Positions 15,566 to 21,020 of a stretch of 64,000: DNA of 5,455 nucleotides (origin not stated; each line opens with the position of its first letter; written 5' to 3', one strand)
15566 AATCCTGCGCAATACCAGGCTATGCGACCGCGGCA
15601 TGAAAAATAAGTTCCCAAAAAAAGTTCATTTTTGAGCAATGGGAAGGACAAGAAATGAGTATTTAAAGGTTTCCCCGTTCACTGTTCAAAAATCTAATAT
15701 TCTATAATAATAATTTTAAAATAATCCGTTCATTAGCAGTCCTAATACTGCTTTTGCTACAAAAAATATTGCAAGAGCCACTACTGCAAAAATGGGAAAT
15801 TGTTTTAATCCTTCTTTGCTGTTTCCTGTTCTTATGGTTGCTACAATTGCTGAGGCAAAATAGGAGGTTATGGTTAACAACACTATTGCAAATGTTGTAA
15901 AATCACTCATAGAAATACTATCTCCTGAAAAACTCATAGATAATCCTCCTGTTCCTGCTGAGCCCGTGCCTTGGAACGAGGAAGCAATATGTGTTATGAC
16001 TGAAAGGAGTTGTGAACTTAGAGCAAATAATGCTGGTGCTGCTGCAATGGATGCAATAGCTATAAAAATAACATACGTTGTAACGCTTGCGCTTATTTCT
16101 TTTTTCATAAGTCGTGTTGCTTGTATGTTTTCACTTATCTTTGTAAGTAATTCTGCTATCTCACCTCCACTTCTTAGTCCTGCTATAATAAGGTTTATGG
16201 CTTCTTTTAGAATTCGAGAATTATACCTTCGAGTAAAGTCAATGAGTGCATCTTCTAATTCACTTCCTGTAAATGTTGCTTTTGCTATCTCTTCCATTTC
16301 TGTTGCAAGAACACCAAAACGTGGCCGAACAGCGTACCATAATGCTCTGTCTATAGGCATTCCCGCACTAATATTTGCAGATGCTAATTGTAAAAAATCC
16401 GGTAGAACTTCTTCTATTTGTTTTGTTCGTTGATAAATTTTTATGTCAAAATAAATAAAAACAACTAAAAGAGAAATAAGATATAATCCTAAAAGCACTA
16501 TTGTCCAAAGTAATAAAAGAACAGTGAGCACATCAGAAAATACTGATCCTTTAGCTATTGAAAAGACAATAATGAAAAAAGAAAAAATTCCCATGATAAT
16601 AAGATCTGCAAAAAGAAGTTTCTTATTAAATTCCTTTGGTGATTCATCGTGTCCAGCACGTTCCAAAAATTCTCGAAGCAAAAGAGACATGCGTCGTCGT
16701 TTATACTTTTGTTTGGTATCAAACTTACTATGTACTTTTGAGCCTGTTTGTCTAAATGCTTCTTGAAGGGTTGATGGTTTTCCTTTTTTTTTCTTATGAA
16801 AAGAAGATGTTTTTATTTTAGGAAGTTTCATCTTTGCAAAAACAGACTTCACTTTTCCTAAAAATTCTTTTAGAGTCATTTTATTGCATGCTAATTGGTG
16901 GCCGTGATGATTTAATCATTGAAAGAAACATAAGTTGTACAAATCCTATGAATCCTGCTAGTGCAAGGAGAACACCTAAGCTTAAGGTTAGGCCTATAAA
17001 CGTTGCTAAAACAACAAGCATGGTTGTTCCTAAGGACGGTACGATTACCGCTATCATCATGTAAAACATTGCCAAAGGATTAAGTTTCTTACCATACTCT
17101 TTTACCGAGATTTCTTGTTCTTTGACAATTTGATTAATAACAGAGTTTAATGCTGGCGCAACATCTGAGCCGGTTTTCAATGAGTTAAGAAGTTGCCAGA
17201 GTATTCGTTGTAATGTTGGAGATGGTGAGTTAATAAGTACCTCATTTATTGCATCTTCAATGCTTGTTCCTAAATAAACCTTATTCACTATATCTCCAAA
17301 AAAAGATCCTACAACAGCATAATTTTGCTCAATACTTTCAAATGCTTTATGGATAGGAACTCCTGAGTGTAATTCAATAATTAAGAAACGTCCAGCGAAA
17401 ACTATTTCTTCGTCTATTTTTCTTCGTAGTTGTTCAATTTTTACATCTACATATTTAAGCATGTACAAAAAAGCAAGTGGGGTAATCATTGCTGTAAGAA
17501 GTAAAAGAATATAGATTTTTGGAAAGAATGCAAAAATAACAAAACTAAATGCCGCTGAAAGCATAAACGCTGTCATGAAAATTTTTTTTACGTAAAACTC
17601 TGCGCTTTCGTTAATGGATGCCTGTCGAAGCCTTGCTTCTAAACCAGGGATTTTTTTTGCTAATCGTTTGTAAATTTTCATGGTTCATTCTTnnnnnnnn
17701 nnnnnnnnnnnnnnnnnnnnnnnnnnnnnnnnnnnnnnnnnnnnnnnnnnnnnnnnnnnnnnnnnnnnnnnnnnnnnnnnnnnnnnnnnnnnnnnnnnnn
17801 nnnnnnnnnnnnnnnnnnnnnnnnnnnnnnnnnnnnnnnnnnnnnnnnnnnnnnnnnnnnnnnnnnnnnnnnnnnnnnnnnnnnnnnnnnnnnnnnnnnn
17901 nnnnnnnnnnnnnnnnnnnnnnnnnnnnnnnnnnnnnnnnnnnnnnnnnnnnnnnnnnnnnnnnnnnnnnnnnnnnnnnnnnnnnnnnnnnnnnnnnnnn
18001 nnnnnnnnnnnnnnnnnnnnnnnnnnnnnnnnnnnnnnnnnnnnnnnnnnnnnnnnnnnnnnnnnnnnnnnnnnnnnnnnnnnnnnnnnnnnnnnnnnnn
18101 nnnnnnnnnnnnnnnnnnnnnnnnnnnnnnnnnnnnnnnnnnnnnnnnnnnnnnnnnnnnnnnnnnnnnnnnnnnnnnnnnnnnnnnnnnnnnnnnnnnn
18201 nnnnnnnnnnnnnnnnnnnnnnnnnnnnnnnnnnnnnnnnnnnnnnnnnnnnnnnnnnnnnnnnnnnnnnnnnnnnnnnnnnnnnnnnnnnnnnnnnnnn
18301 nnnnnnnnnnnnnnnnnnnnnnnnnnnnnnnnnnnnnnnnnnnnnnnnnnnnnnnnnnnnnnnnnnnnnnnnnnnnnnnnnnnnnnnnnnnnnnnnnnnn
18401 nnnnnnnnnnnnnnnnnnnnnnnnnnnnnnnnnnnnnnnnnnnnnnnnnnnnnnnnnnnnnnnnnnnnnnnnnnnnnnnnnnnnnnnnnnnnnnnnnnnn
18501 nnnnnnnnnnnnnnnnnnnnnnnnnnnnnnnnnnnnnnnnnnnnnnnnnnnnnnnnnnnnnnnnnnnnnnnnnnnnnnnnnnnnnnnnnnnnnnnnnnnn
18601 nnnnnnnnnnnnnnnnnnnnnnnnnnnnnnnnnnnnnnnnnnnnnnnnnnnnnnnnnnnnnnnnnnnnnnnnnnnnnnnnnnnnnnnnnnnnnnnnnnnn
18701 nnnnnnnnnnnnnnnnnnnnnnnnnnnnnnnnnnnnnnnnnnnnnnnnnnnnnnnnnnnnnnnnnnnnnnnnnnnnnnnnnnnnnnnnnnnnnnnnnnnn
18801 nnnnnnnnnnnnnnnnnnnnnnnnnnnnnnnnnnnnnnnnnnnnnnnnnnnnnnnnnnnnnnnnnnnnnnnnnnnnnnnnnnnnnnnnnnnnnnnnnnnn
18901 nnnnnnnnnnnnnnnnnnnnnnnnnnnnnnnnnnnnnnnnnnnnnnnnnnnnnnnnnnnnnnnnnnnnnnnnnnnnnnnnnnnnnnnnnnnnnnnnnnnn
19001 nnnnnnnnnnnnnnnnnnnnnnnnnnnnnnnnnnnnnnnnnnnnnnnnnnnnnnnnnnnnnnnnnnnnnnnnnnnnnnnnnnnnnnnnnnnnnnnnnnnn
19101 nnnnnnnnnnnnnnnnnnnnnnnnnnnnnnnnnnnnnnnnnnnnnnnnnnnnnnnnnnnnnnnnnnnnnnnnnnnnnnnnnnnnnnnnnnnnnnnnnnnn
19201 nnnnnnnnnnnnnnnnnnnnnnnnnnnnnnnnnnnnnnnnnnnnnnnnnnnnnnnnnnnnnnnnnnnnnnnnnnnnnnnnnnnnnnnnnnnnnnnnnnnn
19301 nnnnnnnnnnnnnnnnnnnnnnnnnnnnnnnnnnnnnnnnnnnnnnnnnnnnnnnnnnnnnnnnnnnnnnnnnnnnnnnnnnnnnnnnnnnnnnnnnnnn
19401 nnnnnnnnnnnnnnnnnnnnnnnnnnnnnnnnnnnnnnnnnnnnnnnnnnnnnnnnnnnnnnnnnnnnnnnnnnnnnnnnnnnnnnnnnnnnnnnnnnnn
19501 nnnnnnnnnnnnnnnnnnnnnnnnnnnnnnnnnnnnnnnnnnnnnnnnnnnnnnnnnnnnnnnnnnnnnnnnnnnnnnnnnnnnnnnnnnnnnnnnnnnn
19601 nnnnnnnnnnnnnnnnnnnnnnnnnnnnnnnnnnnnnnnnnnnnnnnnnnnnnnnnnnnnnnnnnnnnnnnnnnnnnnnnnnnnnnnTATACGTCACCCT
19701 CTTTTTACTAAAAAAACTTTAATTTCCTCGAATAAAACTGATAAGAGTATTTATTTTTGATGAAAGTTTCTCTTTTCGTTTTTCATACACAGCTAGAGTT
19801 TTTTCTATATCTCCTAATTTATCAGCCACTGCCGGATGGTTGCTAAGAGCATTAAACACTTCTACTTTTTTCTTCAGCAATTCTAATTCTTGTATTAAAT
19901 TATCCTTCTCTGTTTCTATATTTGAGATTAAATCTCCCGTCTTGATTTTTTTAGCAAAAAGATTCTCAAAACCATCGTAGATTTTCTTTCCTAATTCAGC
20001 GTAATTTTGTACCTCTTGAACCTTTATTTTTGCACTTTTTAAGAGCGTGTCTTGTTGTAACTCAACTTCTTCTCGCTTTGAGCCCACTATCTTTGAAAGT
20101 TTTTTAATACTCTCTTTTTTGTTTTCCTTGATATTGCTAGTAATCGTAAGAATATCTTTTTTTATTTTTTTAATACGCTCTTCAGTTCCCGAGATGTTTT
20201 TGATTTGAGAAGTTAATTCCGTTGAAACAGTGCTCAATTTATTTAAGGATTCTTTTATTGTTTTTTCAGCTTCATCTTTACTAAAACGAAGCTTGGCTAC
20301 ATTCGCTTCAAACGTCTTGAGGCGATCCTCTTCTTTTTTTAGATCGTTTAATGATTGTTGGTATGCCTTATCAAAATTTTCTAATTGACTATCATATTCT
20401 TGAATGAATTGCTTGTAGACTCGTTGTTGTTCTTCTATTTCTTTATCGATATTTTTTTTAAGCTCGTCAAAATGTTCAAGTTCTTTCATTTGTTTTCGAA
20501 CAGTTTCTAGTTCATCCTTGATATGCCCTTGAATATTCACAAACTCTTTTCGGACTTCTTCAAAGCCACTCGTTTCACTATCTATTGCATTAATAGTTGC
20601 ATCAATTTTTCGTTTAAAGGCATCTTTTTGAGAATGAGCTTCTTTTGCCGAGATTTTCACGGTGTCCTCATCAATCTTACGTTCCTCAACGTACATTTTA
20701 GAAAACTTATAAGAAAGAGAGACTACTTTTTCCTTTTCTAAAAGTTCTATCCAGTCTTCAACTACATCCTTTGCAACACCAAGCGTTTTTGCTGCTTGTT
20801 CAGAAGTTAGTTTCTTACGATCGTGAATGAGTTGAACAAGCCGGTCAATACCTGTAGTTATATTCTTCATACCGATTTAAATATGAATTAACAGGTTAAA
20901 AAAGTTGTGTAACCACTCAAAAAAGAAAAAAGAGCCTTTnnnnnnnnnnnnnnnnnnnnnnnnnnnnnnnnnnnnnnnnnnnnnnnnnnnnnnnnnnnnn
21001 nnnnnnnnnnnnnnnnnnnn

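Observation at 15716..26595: Eleven-gene single-strand type-IV-pilus-like locus with a 909-aa vWA-domain pilin-like adhesin and heavy N-glycosylation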

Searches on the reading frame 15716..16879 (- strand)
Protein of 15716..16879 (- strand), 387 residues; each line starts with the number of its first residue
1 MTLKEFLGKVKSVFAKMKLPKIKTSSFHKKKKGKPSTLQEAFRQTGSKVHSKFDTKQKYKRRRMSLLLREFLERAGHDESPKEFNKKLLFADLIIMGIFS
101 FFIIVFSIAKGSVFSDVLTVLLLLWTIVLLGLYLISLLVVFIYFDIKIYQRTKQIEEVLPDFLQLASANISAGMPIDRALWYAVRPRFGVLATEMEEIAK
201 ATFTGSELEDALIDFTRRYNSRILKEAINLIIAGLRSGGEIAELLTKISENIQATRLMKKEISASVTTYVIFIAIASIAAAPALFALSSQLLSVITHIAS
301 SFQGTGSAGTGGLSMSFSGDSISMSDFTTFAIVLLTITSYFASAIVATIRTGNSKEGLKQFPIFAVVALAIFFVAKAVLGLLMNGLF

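Call 3: search_protein_families(library=pfam, proteins=[window:15716-16879:-], max_evalue=0.1)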
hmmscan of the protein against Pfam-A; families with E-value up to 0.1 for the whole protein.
window:15716-16879:- (387 aa): 3 families
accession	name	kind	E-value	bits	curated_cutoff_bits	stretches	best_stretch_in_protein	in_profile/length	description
PF00482.28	T2SSF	-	3.6e-13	50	25.2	1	162-286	1-122/125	Type II secretion system (T2SS), protein F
PF20563.3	DUF6773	-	0.052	13.8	27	0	78-157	77-157/163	Family of unknown function (DUF6773)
PF22041.1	GST_C_7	-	0.062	13.7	27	0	68-106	74-112/140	Glutathione S-transferase, C-terminal domain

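Call 4: search_protein_families(library=ncbifam, proteins=[window:15716-16879:-], max_evalue=0.1)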
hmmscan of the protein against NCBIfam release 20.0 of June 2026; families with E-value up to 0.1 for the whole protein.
window:15716-16879:- (387 aa): 2 families
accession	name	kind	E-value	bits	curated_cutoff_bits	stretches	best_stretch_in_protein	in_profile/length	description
NF046075.1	UpsF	equivalog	0.00013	20.9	400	1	118-339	269-479/484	membrane pilin protein UpsF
NF047763.1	LIC_10572_fam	equivalog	0.09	12.7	200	1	23-112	22-114/205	LIC_10572 family protein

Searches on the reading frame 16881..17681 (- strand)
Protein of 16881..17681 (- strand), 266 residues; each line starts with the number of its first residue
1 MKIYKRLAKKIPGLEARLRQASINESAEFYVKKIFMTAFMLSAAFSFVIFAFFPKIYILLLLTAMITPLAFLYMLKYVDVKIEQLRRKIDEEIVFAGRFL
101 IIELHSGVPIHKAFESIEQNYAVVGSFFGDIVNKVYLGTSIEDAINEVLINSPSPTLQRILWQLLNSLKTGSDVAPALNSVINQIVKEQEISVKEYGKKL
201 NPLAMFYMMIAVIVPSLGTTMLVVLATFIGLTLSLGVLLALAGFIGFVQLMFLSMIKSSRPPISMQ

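Call 3: search_protein_families(library=pfam, proteins=[window:16881-17681:-], max_evalue=0.1)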
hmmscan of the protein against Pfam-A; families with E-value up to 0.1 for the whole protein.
window:16881-17681:- (266 aa): 2 families
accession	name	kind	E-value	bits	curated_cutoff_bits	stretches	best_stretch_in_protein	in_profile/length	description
PF00482.28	T2SSF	-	2.8e-14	53.6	25.2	1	99-218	4-121/125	Type II secretion system (T2SS), protein F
PF00528.27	BPD_transp_1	-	0.019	15.2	26.4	1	196-258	12-78/184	Binding-protein-dependent transport system inner membrane component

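Call 4: search_protein_families(library=ncbifam, proteins=[window:16881-17681:-], max_evalue=0.1)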
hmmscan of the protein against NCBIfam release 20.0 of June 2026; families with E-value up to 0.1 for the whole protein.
window:16881-17681:- (266 aa): 1 family
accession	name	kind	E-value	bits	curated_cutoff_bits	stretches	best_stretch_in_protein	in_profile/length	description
NF046075.1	UpsF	equivalog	9e-05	21.4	400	1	21-227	21-226/484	membrane pilin protein UpsF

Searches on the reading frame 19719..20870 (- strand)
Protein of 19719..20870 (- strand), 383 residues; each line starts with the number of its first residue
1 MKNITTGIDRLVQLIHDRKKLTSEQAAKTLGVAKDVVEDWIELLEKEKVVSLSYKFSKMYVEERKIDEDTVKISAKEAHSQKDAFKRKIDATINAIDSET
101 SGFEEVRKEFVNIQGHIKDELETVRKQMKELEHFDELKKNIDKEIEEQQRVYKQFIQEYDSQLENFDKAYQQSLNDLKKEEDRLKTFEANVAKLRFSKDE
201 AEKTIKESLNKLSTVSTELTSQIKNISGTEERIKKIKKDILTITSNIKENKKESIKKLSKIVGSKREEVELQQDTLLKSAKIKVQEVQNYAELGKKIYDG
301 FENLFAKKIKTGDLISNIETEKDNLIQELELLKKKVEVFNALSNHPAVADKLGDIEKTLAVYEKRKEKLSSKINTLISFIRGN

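Call 3: search_protein_families(library=pfam, proteins=[window:19719-20870:-], max_evalue=0.1)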
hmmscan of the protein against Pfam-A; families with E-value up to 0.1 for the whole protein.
window:19719-20870:- (383 aa): 6 families
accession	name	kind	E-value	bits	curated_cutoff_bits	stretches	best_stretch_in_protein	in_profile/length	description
PF22905.2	Hydro_N_hd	-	0.0062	16.9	27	1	111-218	75-182/195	Hydrolase N-terminal helical domain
PF13551.12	HTH_29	-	0.0091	16.5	28.1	1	14-49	6-41/64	Winged helix-turn helix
PF14541.11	TAXi_C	-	0.01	16.1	23.9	0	267-313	14-64/161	Xylanase inhibitor C-terminal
PF04513.17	Baculo_PEP_C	-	0.019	15.4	38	0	154-229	38-107/140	Baculovirus polyhedron envelope protein, PEP, C terminus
PF08246.17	Inhibitor_I29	-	0.041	14.6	24.4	1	164-217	2-56/59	Cathepsin propeptide inhibitor domain (I29)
PF20072.4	DUF6468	-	0.048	14.2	26.9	0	188-237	23-72/76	Domain of unknown function (DUF6468)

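Call 4: search_protein_families(library=ncbifam, proteins=[window:19719-20870:-], max_evalue=0.1)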
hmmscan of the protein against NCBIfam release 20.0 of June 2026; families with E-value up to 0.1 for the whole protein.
window:19719-20870:- (383 aa): 13 families
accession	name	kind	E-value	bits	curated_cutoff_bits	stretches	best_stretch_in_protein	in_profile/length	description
TIGR02168.1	SMC_prok_B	equivalog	8.5e-07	27.1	567.35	1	54-345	213-502/1181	chromosome segregation protein SMC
TIGR00999.1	8a0102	subfamily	0.00014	21.1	319.3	1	278-348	23-93/271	CzcB/NccB family metal efflux transporter periplasmic adaptor subunit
TIGR02169.1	SMC_prok_A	equivalog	0.0013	16.5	729.4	1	34-339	194-496/1165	chromosome segregation protein SMC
NF041034.1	Rad50_Sulf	equivalog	0.0043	15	1000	1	36-268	171-400/872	DNA double-strand break repair ATPase Rad50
NF045487.1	ASRP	equivalog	0.0053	15.4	300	2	64-226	313-472/593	archaea-specific SMC-related protein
NF041378.1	XopZ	subfamily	0.0082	14.2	1300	1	23-292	92-368/1292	XopZ family type III secretion system effector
NF045780.1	TrlF_fam_ATP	equivalog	0.034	12.8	350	1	44-281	467-697/944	TrlF family AAA-like ATPase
TIGR00996.1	Mtu_fam_mce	paralog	0.04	13.1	140.5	1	145-262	151-268/291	MCE family protein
NF002572.0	PRK02224.1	equivalog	0.044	12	1087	1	22-235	228-444/888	DNA double-strand break repair ATPase Rad50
TIGR01764.1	excise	domain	0.046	14.1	28.8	0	21-42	2-23/49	excisionase family DNA-binding protein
NF041035.1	Rad50_Halo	equivalog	0.066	11.5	1000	0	22-233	228-442/883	DNA double-strand break repair ATPase Rad50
NF047515.1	SpiroCoCo_C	equivalog_domain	0.07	12.3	125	0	81-252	32-194/313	SpiroCoCo family coiled-coil protein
TIGR04211.1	SH3_and_anchor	equivalog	0.074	12.6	65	0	68-164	61-160/198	TIGR04211 family SH3 domain-containing protein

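Call 63: search_solved_structures(query=A3, max_evalue=1, show_alignments=1)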
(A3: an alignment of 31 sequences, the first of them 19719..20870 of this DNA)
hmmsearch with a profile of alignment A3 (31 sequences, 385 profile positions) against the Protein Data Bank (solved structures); distinct sequences matched with E-value up to 1: 338 (the best 60 are shown).
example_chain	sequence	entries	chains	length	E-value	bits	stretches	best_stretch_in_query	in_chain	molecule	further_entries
4lin_A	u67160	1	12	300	1.3e-08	37.4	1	152-290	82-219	Tail needle protein gp26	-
5xg2_A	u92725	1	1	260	9.6e-08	34.6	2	142-243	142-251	Chromosome partition protein Smc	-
6ysy_A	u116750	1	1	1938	5.2e-07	32.2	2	141-379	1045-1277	Myosin-4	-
8qox_B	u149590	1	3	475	1.2e-06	31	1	154-250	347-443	Conserved membrane protein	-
8ek4_A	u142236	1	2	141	1.9e-06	30.3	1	159-294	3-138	Ice-binding protein TIP-99a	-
8afe_A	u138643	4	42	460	1.9e-06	30.3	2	165-248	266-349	Crescentin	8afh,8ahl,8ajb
2ch7_B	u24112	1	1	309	1.3e-05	27.6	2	103-250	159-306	METHYL-ACCEPTING CHEMOTAXIS PROTEIN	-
2ch7_A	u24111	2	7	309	1.3e-05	27.6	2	103-250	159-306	METHYL-ACCEPTING CHEMOTAXIS PROTEIN | Methyl-accepting chemotaxis protein 2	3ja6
3ja6_H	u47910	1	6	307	2e-05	27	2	103-248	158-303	Methyl-accepting chemotaxis protein 2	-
8afl_A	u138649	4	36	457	4.7e-05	25.7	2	165-312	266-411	Crescentin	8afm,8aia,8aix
9ugr_A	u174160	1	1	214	5.4e-05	25.5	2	157-245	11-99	Syn-F4-Link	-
2w49_A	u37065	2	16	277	6.9e-05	25.2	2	141-264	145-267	TROPOMYOSIN ALPHA-1 CHAIN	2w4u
6kn7_P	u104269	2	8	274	8.7e-05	24.8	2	141-264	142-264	Tropomyosin alpha-1 chain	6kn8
6pts_A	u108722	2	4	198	0.0001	24.6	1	105-260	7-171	Apolipoprotein A-I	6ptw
2msc_A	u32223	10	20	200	0.00011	24.6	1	105-260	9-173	Apolipoprotein A-I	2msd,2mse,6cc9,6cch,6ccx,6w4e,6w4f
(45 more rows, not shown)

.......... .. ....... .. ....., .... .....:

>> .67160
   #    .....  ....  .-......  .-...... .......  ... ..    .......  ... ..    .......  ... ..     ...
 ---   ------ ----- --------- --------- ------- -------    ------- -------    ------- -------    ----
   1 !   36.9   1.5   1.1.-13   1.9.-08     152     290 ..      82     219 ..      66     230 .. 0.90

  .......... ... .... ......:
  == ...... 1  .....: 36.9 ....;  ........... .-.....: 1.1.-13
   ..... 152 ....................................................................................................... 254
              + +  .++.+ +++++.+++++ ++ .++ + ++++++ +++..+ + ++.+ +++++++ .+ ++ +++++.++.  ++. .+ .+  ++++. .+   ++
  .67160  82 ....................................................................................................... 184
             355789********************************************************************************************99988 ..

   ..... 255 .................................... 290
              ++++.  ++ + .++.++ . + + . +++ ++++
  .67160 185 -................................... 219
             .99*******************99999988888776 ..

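Call 67: search_protein_families(library=pfam, alignment_id=A3, max_evalue=0.01)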
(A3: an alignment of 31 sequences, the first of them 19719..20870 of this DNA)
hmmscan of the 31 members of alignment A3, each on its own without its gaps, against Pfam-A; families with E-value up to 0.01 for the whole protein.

A. member 1, window:19719-20870:- (383 aa): 2 families
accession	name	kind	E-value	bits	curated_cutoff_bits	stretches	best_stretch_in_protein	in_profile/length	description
PF22905.2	Hydro_N_hd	-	0.0062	16.9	27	1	111-218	75-182/195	Hydrolase N-terminal helical domain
PF13551.12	HTH_29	-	0.0091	16.5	28.1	0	14-49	6-41/64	Winged helix-turn helix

B. families by the number of members that match (of 31 scanned): 40 families (the first 25 are shown)
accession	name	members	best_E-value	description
PF13412.12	HTH_24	6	6.5e-05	Winged helix-turn-helix DNA-binding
PF13551.12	HTH_29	5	0.00012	Winged helix-turn helix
PF19187.6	HTH_PafC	4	0.003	PafC helix-turn-helix domain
PF08220.18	HTH_DeoR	3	0.00042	DeoR-like helix-turn-helix domain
PF08279.18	HTH_11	3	0.00056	HTH domain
PF10668.15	Phage_terminase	3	0.004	Phage terminase small subunit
PF04513.17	Baculo_PEP_C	2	0.00026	Baculovirus polyhedron envelope protein, PEP, C terminus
PF13730.12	HTH_36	2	0.00039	Helix-turn-helix domain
PF03374.19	ANT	2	0.00048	Phage antirepressor protein KilAC domain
PF14712.11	Snapin_Pallidin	2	0.0012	Snapin/Pallidin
PF11932.13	DUF3450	2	0.0025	Protein of unknown function (DUF3450)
PF25764.1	KIF21A_4th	2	0.0035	KIF21A-like domain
PF14502.12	HTH_41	2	0.0054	Helix-turn-helix domain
PF07926.17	TPR_MLP1_2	1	0.00023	TPR/MLP1/MLP2-like protein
PF02050.21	FliJ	1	0.00027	Flagellar FliJ protein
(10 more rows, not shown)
